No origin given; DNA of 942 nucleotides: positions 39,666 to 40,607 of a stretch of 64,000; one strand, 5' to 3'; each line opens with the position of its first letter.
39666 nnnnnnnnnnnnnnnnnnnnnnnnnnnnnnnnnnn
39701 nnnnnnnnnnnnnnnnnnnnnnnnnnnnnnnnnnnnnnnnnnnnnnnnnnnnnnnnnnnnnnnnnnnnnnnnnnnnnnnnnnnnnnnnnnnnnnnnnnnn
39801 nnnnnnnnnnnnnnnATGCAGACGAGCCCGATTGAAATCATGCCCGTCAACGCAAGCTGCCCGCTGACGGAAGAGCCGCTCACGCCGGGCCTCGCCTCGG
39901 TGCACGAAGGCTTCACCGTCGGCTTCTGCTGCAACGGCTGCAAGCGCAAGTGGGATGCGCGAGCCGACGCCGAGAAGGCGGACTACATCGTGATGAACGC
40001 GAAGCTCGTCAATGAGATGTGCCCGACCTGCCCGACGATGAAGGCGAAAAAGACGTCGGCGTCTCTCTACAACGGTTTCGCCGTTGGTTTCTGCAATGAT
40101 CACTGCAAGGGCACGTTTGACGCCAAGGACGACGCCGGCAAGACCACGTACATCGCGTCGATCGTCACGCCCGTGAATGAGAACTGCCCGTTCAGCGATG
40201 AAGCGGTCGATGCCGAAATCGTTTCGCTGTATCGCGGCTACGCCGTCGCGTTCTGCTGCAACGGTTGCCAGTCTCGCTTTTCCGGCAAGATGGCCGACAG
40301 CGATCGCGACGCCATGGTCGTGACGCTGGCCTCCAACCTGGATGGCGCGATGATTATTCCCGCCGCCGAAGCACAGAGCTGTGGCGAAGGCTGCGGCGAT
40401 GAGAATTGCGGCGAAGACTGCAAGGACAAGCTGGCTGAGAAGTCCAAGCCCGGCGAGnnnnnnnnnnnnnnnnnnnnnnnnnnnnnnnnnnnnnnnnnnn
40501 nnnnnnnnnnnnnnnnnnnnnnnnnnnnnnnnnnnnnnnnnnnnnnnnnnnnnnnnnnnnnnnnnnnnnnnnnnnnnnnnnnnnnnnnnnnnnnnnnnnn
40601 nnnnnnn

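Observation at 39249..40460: Secreted protein with three tandem YHS/TRASH metal-binding domains flanked by acidic Cys-rich segments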

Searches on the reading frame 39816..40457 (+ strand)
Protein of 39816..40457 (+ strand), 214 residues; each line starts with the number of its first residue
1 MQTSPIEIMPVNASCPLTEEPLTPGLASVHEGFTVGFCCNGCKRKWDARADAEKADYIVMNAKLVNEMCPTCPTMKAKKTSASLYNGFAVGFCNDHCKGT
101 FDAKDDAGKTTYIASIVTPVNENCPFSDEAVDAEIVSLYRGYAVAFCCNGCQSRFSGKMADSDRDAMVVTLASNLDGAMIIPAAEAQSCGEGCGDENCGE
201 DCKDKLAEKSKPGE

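Call 22: find_related_loci(query=A3, collection=genome_contigs, flank=10000)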
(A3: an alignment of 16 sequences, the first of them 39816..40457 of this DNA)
Query A3 (214 aa) in genome_contigs; peptide patterns used: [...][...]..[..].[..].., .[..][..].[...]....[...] (x = any residue, [..] = any of these).
71 stretches matched a pattern; 11 encode a relative of the query (tblastn E <= 1e-3); 11 distinct loci.
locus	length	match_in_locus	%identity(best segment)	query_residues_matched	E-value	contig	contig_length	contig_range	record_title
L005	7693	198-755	51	7-192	5e-62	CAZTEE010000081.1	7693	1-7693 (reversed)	MAG TPA_asm: uncultured Phycisphaeraceae bacterium isolate SRP072547_co1_252 genome assembly, contig: NODE_20095_length_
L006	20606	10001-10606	52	6-195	2e-58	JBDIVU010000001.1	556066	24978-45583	MAG: Phycisphaeraceae bacterium isolate Bin_22 NODE_6_length_556066_cov_62.609013, whole genome shotgun sequence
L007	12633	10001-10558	48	8-206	2e-49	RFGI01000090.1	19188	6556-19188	MAG: Planctomycetota bacterium isolate J020 k99_422015, whole genome shotgun sequence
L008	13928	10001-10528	50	10-172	4e-46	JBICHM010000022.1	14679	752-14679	MAG: Phycisphaerales bacterium isolate JB035 k141_112197, whole genome shotgun sequence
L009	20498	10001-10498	29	1-171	6e-18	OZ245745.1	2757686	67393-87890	MAG: Phycisphaerales bacterium isolate fccd470e-fc96-481b-ba86-ba04963221aa genome assembly, chromosome: 1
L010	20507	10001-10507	28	3-174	2e-17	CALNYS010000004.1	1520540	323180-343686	MAG: uncultured Phycisphaeraceae bacterium isolate LOGT_bin.0086 genome assembly, contig: contig_30855, whole genome sho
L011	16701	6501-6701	41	11-170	2e-6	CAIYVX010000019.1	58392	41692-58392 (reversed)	MAG: uncultured Planctomycetia bacterium isolate AlinenLipids_bin-6114 genome assembly, contig: bin-6114:019/116, whole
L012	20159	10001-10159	40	7-168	5e-6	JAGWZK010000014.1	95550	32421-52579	MAG: Planctomycetota bacterium isolate REEB511 contig-150_284, whole genome shotgun sequence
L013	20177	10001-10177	34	11-121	5e-6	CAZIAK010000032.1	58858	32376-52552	MAG TPA_asm: uncultured Phycisphaerales bacterium isolate binchicken_co46_894 genome assembly, contig: NODE_853_length_5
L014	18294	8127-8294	37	7-171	7e-6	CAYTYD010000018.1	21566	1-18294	MAG TPA_asm: uncultured Phycisphaeraceae bacterium isolate SRP189682_co2_274 genome assembly, contig: NODE_3558_length_2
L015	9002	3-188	43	15-184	4e-5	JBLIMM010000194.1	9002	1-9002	MAG: Pseudohongiellaceae bacterium isolate 3300053785_87 Ga0535658_0023523, whole genome shotgun sequence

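Call 23: predict_structure(alignment_id=A3)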
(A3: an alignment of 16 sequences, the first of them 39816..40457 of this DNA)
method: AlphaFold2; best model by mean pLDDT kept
length: 214 residues; sequences in the alignment: 16
mean_pLDDT: 81.9   pTM: 0.73
mean pLDDT of the five models: 81.9, 81.3, 80.1, 78.8, 78.5
residues with pLDDT >= 90: 149; 70-90: 18; 50-70: 5; < 50: 42
segments of 3 or more residues with pLDDT < 50: 1-4, 177-214
pLDDT, mean of each block of 10 residues (from residue 1): 59 94 94 96 98 95 91 88 95 94 95 93 94 94 95 93 91 61 35 39 43 33
secondary structure, 60 per line:
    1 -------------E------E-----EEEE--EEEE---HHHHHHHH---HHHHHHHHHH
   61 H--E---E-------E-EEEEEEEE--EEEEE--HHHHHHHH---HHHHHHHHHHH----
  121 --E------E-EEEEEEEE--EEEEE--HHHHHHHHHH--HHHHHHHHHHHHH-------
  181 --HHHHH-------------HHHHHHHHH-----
elements in order: E27-30 E33-36 H40-47 H51-61 E78-85 E88-92 H95-102 H106-116 E132-139 E142-146 H149-158 H161-173 H183-187 H201-209

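Call 29: search_protein_representatives(alignment_id=A3)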
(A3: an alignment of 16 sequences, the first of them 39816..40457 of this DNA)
Query: 16 sequences, 206 profile positions. Proteins with E-value up to 0.001 (for the whole library): 2992; up to 1e-10: 469; up to 1e-30: 25. The best 150 are listed.
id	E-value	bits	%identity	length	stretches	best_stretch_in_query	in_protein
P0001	1.2e-88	312.4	-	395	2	2-204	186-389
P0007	2.7e-87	307.9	-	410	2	2-206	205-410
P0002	2.0e-86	305.1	-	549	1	2-204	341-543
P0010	3.3e-80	284.8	-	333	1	2-204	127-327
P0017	5.0e-64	232.0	-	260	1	4-201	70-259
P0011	4.2e-59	215.9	-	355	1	2-187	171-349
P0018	1.8e-58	213.8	-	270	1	2-201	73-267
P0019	6.2e-57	208.8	-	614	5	6-47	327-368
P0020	2.2e-56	207.0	-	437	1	2-199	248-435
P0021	1.7e-54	200.9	-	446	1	2-196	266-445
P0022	2.5e-53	197.0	-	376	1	2-194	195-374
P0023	3.8e-53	196.4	-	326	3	7-166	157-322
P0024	3.7e-48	180.2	-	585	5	3-53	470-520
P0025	5.3e-48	179.6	-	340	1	3-193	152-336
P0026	3.9e-43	163.7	-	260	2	3-167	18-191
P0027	1.6e-40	155.2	-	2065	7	5-104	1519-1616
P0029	4.6e-38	147.2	-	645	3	6-103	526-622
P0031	1.2e-36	142.6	-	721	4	2-52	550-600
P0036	3.3e-32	128.1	-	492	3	4-49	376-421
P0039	1.7e-29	119.2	-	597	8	66-158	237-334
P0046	1.4e-26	109.6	-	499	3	113-155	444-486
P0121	2.5e-18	82.7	-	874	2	3-48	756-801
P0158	5.8e-17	78.3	-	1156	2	60-159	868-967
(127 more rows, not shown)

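Call 30: search_protein_families(library=pfam, proteins=[P0019, P0024, P0027, P0029, P0031, P0036, P0039, P0121, P0158, P0046], max_evalue=0.001)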
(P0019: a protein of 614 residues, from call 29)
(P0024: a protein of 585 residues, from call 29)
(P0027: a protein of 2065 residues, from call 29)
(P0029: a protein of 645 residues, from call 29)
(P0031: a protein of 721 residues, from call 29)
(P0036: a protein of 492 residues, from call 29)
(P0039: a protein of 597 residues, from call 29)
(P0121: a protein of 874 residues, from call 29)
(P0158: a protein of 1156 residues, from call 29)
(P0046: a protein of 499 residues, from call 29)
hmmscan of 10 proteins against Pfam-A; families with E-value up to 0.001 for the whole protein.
P0019 (614 aa): 9 families
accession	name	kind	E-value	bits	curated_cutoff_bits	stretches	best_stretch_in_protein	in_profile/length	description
PF04945.19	YHS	-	8.1e-27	93.4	30.3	2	337-371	7-43/47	YHS domain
PF24273.1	TRASH_HVO_1752_C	-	2.2e-20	73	27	0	392-425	4-38/47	HVO_1752, C-terminal TRASH domain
PF07635.16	PSCyt1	-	2.6e-10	41.2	22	1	46-102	1-56/59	Planctomycete cytochrome C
PF12799.13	LRR_4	-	3.3e-08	34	27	1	228-264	2-37/44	Leucine Rich repeats (2 copies)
PF13855.12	LRR_8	-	4.5e-08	33.2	27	2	228-282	2-56/61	Leucine rich repeat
PF08394.17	Arc_trans_TRASH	-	1e-06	29.2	27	0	414-425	26-37/43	Archaeal TRASH domain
PF11494.13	Ta0938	-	1.4e-05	25.9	27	0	403-425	14-36/92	Ta0938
PF13516.12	LRR_6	-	0.0007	19.9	23.4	0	229-247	5-23/24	Leucine Rich repeat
PF01246.26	Ribosomal_L24e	-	0.00075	20.1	27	0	510-547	6-46/66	Ribosomal protein L24e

P0024 (585 aa): 8 families
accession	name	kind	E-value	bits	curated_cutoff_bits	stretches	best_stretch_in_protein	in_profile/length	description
PF04945.19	YHS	-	1.3e-29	102.3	30.3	3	540-578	4-44/47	YHS domain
PF24273.1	TRASH_HVO_1752_C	-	5.8e-15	55.6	27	0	299-337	4-43/47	HVO_1752, C-terminal TRASH domain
PF07635.16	PSCyt1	-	1.1e-14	55.3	22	1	18-77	1-59/59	Planctomycete cytochrome C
PF12799.13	LRR_4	-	9.3e-11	42.1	27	1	177-214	2-38/44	Leucine Rich repeats (2 copies)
PF13516.12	LRR_6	-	1.3e-07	31.5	23.4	0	202-221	5-24/24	Leucine Rich repeat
PF13855.12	LRR_8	-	1.5e-07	31.5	27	1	176-231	1-56/61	Leucine rich repeat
PF12018.13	FAP206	-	0.00019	21.3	33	0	551-581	221-251/272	Domain of unknown function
PF23598.1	LRR_14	-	0.00027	20.2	40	1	181-270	75-161/353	Leucine-rich repeat region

P0027 (2065 aa): 8 families
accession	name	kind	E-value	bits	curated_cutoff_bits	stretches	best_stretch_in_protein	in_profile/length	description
PF04945.19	YHS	-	1.1e-32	112.2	30.3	3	1540-1565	19-44/47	YHS domain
PF24273.1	TRASH_HVO_1752_C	-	9.2e-15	55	27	0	1595-1618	21-44/47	HVO_1752, C-terminal TRASH domain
PF13646.12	HEAT_2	-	5.9e-14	52.5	27.7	2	690-768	6-84/88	HEAT repeats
PF02985.28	HEAT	-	5.9e-10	38.9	23.5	0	719-743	5-29/31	HEAT repeat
PF11494.13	Ta0938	-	1.6e-05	25.6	27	0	1596-1612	20-36/92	Ta0938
PF13513.12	HEAT_EZ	-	0.00015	22.7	27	0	697-741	1-55/55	HEAT-like repeat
PF12717.13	Cnd1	-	0.00091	19.7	26.4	0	688-792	26-141/162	non-SMC mitotic condensation complex subunit 1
PF00514.29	Arm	-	0.00091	19.6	20.6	0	712-743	10-41/41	Armadillo/beta-catenin-like repeat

P0029 (645 aa): 6 families
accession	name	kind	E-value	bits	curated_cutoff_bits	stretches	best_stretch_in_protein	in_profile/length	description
PF04945.19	YHS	-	3.5e-23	81.8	30.3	2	474-504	15-45/47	YHS domain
PF07635.16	PSCyt1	-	1.9e-13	51.2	22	1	40-96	1-56/59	Planctomycete cytochrome C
PF24273.1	TRASH_HVO_1752_C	-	3.6e-10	40.3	27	0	393-415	17-39/47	HVO_1752, C-terminal TRASH domain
PF13516.12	LRR_6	-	1e-06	28.8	23.4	0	246-264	3-21/24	Leucine Rich repeat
PF12799.13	LRR_4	-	4.1e-05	24.1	27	0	223-261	2-39/44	Leucine Rich repeats (2 copies)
PF13855.12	LRR_8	-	4.2e-05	23.7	27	1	223-277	2-56/61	Leucine rich repeat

P0031 (721 aa): 6 families
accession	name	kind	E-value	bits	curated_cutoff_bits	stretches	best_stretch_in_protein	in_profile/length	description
PF04945.19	YHS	-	6.2e-22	77.8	30.3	3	502-539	4-43/47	YHS domain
PF07635.16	PSCyt1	-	1.2e-17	64.6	22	1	184-243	1-59/59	Planctomycete cytochrome C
PF24273.1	TRASH_HVO_1752_C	-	5.1e-11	43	27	0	501-534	4-38/47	HVO_1752, C-terminal TRASH domain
PF13855.12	LRR_8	-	5.9e-06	26.4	27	1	359-417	2-60/61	Leucine rich repeat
PF12799.13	LRR_4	-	1.1e-05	25.9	27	0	359-396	2-38/44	Leucine Rich repeats (2 copies)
PF07746.16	LigA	-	0.00012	22.6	25.3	0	582-606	8-32/87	Aromatic-ring-opening dioxygenase LigAB, LigA subunit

P0036 (492 aa): 8 families
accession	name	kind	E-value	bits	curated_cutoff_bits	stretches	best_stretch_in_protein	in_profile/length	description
PF04945.19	YHS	-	1.8e-14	53.9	30.3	1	405-424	26-45/47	YHS domain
PF07635.16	PSCyt1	-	1.2e-13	51.8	22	1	39-98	1-59/59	Planctomycete cytochrome C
PF24273.1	TRASH_HVO_1752_C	-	2.8e-09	37.4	27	0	392-418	13-39/47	HVO_1752, C-terminal TRASH domain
PF13855.12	LRR_8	-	3.7e-09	36.6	27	2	217-271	2-56/61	Leucine rich repeat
PF12799.13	LRR_4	-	6.7e-08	33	27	1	217-254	2-38/44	Leucine Rich repeats (2 copies)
PF13516.12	LRR_6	-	3.6e-06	27.1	23.4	0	217-237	4-24/24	Leucine Rich repeat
PF13442.11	Cytochrome_CBB3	-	0.00025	21.8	27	1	32-113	7-68/68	Cytochrome C oxidase, cbb3-type, subunit III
PF07102.17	YbcO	-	0.00073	19.9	29.9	0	456-479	45-68/92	Putative nuclease YbcO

P0039 (597 aa): 3 families
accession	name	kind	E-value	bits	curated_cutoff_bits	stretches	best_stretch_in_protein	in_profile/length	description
PF04945.19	YHS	-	1.5e-29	102.2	30.3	1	564-589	21-46/47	YHS domain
PF24273.1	TRASH_HVO_1752_C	-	2.9e-12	47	27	0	259-280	26-47/47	HVO_1752, C-terminal TRASH domain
PF11494.13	Ta0938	-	1.2e-07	32.4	27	0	236-278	3-43/92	Ta0938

P0121 (874 aa): 12 families
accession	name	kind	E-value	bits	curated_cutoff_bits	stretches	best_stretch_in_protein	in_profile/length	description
PF13385.13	Laminin_G_3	-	4.8e-33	114.9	27.6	2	602-741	15-150/151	Concanavalin A-like lectin/glucanases superfamily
PF07635.16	PSCyt1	-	2.6e-25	89.2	22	2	38-94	1-56/59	Planctomycete cytochrome C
PF04945.19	YHS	-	3.3e-12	46.6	30.3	2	778-805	18-45/47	YHS domain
PF13442.11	Cytochrome_CBB3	-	9e-08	32.8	27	0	31-112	7-68/68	Cytochrome C oxidase, cbb3-type, subunit III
PF00054.30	Laminin_G_1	-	1.5e-07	32.1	24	0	617-730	6-124/131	Laminin G domain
PF02210.31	Laminin_G_2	-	1.6e-07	32.3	22.9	1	616-731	5-123/126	Laminin G domain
PF13855.12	LRR_8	-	6.5e-07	29.5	27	1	288-345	2-59/61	Leucine rich repeat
PF24273.1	TRASH_HVO_1752_C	-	8.1e-07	29.5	27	0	777-799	17-39/47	HVO_1752, C-terminal TRASH domain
PF12799.13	LRR_4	-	3.3e-06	27.6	27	0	335-369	1-33/44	Leucine Rich repeats (2 copies)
PF22297.1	PccH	-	4.3e-05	24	24.4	0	26-47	2-23/133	PccH Cytochrome c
PF13516.12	LRR_6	-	0.00016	21.9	23.4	0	335-353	3-21/24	Leucine Rich repeat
PF23598.1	LRR_14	-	0.00074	18.8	40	0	305-372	87-152/353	Leucine-rich repeat region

P0158 (1156 aa): 1 family
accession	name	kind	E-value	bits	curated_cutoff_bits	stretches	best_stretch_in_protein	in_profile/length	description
PF09118.17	GO-like_E_set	-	3.1e-18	66.3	25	1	61-149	1-94/100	Galactose oxidase-like, Early set domain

P0046 (499 aa): 8 families
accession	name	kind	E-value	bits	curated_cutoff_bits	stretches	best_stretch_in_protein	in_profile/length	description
PF04945.19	YHS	-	2.4e-19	69.5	30.3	3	330-357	18-45/47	YHS domain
PF12799.13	LRR_4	-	4.3e-10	40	27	1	219-257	2-39/44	Leucine Rich repeats (2 copies)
PF07635.16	PSCyt1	-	8.4e-10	39.6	22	1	39-93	1-56/59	Planctomycete cytochrome C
PF24273.1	TRASH_HVO_1752_C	-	6.5e-06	26.6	27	0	331-350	19-38/47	HVO_1752, C-terminal TRASH domain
PF13855.12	LRR_8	-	7.2e-06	26.1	27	1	218-273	1-56/61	Leucine rich repeat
PF13516.12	LRR_6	-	7.4e-05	22.9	23.4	0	217-239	2-24/24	Leucine Rich repeat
PF23598.1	LRR_14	-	0.0002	20.7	40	1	212-277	87-150/353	Leucine-rich repeat region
PF13442.11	Cytochrome_CBB3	-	0.00022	21.9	27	1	31-111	6-68/68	Cytochrome C oxidase, cbb3-type, subunit III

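Call 35: fold_search(model_id=the predicted structure, library=pdb)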
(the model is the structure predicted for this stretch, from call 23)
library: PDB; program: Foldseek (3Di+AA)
matches with E <= 10: 101; with E <= 0.001: 0
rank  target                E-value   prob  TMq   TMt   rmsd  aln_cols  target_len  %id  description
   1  8ev3_u                8.1e-01  0.41  0.14  0.36   6.6        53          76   19  Ytm1 associated 60S nascent ribosome (-Fkbp39) State 1B (released 2022-11-30)
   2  2xqn_T                8.6e-01  0.04  0.13  0.19  14.6       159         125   14  Complex of the 2nd and 3rd LIM domains of TES with the EVH1 DOMAIN of MENA and the N-Terminal domain of actin-like pro (released 2011-01-26)
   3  2das_MODEL_1_A        9.7e-01  0.23  0.14  0.39   7.7        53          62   23  Solution structure of TRASH domain of zinc finger MYM-type protein 5 (released 2006-06-14)
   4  8br8_LX               1.0e+00  0.35  0.15  0.44   6.0        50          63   20  Giardia ribosome in POST-T state (A1) (released 2023-03-15)
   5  7ls1_Q2               1.1e+00  0.13  0.15  0.25  16.7        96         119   18  80S ribosome from mouse bound to eEF2 (Class II) (released 2021-11-03)
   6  8eti_u                1.2e+00  0.33  0.15  0.26   3.8        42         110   19  Fkbp39 associated 60S nascent ribosome State 1 (released 2022-11-30)
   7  8esq_u                1.2e+00  0.33  0.16  0.27   5.6        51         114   24  Ytm1 associated nascent 60S ribosome State 2 (released 2022-11-30)
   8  6z6m_LW               1.2e+00  0.13  0.15  0.25  16.6        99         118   18  Cryo-EM structure of human 80S ribosomes bound to EBP1, eEF2 and SERBP1 (released 2020-07-29)
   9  9znf_AT               1.3e+00  0.33  0.15  0.43   4.4        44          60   20  Cryo-EM structure of the Methanosarcina acetivorans 70S ribosome in complex with SriA and SriB (released 2026-01-28)
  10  8hku_L24E             1.3e+00  0.25  0.14  0.44   3.4        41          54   22  Cryo-EM Structures and Translocation Mechanism of Crenarchaeota Ribosome (released 2023-08-16)
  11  8eup_u                1.4e+00  0.38  0.14  0.28   2.5        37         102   22  Ytm1 associated 60S nascent ribosome State 1A (released 2022-11-30)
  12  7naf_u                1.5e+00  0.41  0.16  0.45   4.1        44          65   23  State E2 nucleolar 60S ribosomal biogenesis intermediate - Spb1-MTD local model (released 2022-11-09)
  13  2d8y_MODEL_1_A        1.5e+00  0.06  0.12  0.23  10.3        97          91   12  Solution structure of the LIM domain of Epithelial protein lost in neoplasm (released 2006-06-08)
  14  8g5y_LW               1.7e+00  0.10  0.15  0.25  15.8        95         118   19  mRNA decoding in human is kinetically and structurally distinct from bacteria (IC state) (released 2023-04-19)
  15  6y0g_LW               1.7e+00  0.09  0.15  0.26  13.5        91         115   16  Structure of human ribosome in classical-PRE state (released 2020-04-15)
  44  6gv6_MODEL_1_A        3.9e+00  0.09  0.12  0.37   4.2        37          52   19  Cadmium(II) form of shortened metallothionein from Pseudomonas fluorescens Q2-87 (residues: 1-52) (released 2018-09-19)
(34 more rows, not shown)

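Call 45: find_homologous_proteins(query=A3, max_evalue=1e-8)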
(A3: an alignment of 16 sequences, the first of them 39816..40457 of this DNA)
Query A3 (16 sequences) (214 aa, profile of the alignment): 9 proteins with E <= 1e-8 among 6352 candidates.
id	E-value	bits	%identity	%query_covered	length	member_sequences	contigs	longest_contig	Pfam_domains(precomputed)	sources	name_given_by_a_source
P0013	5.0e-64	234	28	88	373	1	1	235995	-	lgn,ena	-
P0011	1.3e-58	216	39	92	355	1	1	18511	PF24273.2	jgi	-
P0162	1.7e-23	101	42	21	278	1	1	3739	PF08394.17,PF04945.20,PF11494.14,PF24273.2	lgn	-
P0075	4.4e-21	93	29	67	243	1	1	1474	PF08394.17,PF04945.20,PF24273.2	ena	-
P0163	1.1e-18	86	35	50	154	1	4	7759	PF04945.20,PF24273.2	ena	-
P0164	1.2e-18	85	36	50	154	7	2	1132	PF04945.20,PF24273.2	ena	-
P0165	2.8e-18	84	31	50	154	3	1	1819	PF04945.20,PF24273.2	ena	-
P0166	9.1e-18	83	34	50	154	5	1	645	PF04945.20,PF11494.14,PF24273.2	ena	-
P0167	5.4e-14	70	26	69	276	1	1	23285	PF08394.17,PF11494.14,PF24273.2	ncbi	-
